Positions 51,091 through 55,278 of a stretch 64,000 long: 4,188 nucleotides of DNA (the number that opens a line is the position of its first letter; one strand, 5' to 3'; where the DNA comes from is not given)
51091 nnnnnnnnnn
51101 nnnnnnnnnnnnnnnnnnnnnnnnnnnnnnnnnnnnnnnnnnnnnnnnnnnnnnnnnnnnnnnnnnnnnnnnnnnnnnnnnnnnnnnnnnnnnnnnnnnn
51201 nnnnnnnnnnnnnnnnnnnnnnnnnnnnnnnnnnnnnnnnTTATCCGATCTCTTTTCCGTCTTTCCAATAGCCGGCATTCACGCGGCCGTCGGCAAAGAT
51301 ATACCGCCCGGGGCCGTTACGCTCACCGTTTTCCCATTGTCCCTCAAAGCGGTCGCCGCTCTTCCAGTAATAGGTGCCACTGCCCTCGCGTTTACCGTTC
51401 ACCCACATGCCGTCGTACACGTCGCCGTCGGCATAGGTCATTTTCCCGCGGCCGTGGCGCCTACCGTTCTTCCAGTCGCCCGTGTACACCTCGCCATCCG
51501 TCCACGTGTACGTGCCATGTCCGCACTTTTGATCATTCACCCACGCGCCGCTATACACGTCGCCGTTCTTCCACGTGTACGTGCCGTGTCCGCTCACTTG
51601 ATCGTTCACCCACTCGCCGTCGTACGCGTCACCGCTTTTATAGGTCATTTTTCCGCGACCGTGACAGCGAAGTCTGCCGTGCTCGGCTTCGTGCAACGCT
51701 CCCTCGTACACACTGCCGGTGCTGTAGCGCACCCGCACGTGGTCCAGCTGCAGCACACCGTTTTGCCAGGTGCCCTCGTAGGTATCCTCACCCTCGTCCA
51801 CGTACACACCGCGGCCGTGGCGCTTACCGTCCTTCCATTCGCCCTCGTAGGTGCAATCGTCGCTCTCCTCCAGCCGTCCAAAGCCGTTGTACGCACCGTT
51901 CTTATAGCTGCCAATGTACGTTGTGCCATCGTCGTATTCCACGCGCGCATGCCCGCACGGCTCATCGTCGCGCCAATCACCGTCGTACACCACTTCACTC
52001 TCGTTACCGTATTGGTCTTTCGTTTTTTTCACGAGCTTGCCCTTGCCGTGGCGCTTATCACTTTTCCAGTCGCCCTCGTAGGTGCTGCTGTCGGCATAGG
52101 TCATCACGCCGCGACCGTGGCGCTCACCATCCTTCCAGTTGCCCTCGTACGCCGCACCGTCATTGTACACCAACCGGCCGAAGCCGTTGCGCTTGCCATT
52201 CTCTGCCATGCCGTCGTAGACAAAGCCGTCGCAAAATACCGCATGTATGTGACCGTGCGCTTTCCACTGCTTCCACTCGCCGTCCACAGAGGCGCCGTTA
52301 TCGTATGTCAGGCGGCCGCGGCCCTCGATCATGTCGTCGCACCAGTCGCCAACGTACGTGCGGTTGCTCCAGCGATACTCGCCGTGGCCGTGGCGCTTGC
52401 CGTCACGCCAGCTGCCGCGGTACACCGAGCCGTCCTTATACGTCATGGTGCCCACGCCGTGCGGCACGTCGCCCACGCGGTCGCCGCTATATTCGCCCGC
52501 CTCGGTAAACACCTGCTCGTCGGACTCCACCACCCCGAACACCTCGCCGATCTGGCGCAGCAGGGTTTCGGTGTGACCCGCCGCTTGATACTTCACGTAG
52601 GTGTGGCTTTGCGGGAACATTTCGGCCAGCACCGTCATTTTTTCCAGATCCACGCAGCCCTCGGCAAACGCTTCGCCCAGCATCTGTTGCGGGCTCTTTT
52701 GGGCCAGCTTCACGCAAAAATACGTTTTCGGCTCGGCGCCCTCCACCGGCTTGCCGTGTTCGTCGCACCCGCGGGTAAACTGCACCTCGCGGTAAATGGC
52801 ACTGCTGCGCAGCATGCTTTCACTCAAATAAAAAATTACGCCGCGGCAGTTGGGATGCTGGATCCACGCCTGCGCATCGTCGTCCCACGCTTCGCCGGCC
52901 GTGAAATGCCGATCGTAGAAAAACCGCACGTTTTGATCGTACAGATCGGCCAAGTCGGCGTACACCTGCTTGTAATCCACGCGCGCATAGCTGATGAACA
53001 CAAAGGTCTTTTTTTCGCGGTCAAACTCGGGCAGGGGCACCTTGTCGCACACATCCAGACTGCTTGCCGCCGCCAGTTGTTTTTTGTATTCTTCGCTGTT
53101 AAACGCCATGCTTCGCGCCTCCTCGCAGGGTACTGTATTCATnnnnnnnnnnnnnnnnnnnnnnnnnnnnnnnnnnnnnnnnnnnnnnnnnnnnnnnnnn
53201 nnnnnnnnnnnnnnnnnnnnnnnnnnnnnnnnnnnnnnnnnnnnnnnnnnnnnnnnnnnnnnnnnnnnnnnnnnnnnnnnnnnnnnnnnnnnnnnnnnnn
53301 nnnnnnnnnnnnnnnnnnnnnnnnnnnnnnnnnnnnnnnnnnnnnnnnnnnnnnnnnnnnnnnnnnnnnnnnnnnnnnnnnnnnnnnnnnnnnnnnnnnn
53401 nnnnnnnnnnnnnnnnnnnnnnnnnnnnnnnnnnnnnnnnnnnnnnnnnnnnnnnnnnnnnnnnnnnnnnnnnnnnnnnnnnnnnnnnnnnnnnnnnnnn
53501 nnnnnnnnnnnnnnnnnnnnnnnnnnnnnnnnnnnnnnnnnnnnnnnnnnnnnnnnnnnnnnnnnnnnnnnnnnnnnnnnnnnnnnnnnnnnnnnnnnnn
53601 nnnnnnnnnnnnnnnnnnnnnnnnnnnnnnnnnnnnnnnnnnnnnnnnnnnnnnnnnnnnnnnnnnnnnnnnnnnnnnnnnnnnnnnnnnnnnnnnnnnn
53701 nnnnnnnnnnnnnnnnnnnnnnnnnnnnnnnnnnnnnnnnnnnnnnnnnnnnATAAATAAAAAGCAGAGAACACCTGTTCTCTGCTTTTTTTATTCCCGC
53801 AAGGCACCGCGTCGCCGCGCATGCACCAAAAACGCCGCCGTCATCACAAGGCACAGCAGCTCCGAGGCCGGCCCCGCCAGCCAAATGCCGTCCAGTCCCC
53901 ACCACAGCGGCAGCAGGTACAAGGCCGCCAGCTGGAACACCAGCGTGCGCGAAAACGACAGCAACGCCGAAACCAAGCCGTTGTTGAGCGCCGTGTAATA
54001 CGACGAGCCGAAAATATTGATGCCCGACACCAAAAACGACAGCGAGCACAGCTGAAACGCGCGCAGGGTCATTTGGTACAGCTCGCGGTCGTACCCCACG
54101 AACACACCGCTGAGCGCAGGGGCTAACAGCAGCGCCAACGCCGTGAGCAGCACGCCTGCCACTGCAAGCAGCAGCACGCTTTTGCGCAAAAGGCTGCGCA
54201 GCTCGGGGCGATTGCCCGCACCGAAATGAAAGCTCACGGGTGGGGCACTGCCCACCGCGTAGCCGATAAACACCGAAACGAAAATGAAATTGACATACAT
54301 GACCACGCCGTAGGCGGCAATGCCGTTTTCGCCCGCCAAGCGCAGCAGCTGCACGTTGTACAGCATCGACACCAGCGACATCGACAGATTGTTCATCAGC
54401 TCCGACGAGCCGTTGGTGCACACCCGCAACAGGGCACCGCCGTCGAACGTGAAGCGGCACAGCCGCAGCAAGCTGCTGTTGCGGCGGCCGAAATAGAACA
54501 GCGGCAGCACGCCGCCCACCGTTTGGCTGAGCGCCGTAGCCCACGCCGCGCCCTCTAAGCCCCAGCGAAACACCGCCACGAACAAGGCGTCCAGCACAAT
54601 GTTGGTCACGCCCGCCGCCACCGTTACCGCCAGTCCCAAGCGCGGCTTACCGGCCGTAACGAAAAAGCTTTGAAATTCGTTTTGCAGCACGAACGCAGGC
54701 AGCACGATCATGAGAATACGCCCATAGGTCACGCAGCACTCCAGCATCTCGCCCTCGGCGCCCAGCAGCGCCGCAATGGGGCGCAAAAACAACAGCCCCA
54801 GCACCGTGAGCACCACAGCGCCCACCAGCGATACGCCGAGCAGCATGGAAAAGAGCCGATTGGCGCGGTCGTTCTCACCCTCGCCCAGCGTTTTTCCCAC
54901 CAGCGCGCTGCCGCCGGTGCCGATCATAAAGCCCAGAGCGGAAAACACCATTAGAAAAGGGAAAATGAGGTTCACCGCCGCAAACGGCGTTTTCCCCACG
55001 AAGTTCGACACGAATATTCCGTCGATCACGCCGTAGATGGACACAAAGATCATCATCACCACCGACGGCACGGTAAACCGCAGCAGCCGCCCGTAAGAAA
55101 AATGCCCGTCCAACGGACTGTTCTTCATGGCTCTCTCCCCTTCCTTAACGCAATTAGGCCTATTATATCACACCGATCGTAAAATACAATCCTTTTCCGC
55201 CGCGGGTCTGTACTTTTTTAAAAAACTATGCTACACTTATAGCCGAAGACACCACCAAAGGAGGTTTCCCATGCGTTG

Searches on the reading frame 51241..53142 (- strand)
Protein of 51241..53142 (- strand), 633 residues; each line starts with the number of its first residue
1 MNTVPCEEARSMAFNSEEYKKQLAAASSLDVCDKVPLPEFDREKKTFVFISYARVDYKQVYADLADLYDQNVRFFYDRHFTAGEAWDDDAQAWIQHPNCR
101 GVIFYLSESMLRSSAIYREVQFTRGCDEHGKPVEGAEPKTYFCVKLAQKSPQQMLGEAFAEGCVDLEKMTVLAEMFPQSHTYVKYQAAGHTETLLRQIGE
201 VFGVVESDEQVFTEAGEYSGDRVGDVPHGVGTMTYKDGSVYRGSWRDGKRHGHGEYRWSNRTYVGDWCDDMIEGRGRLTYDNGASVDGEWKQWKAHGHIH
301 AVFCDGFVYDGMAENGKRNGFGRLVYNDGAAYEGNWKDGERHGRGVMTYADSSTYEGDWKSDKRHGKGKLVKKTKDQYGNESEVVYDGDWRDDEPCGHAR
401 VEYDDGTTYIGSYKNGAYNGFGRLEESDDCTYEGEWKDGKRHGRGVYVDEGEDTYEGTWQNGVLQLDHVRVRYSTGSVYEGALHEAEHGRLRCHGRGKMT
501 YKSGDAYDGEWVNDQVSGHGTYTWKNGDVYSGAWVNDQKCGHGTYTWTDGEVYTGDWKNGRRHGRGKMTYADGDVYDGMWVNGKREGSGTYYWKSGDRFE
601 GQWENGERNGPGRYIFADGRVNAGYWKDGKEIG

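Call 16: search_protein_families(library=pfam, proteins=[window:51241-53142:-], max_evalue=0.001)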
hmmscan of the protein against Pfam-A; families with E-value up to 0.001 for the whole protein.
window:51241-53142:- (633 aa): 2 families
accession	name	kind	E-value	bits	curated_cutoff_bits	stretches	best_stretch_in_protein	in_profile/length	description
PF02493.26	MORN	-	3.2e-79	256.6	22.5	9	553-575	1-23/23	MORN repeat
PF13676.11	TIR_2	-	8.3e-06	26.7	28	1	48-129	1-81/122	TIR domain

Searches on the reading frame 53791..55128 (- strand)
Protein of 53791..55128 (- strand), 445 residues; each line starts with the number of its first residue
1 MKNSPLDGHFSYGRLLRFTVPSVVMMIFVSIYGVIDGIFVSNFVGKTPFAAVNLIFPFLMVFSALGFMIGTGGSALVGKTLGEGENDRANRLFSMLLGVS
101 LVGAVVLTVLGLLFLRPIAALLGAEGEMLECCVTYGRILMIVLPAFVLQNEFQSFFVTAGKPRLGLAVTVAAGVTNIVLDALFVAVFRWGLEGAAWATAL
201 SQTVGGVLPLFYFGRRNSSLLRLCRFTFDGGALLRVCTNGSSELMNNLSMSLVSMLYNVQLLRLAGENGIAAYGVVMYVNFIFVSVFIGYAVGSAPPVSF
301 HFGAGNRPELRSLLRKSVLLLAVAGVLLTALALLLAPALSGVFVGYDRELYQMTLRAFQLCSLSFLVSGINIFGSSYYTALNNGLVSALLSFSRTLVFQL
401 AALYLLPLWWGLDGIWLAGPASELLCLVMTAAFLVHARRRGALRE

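Call 44: search_protein_families(library=pfam, proteins=[window:53791-55128:-], max_evalue=0.0001)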
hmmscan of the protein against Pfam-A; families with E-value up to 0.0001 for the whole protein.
window:53791-55128:- (445 aa): 1 family
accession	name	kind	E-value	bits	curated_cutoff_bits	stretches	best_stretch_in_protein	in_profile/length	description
PF01554.23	MatE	-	8.3e-39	133.3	24.9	2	21-181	1-160/161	MatE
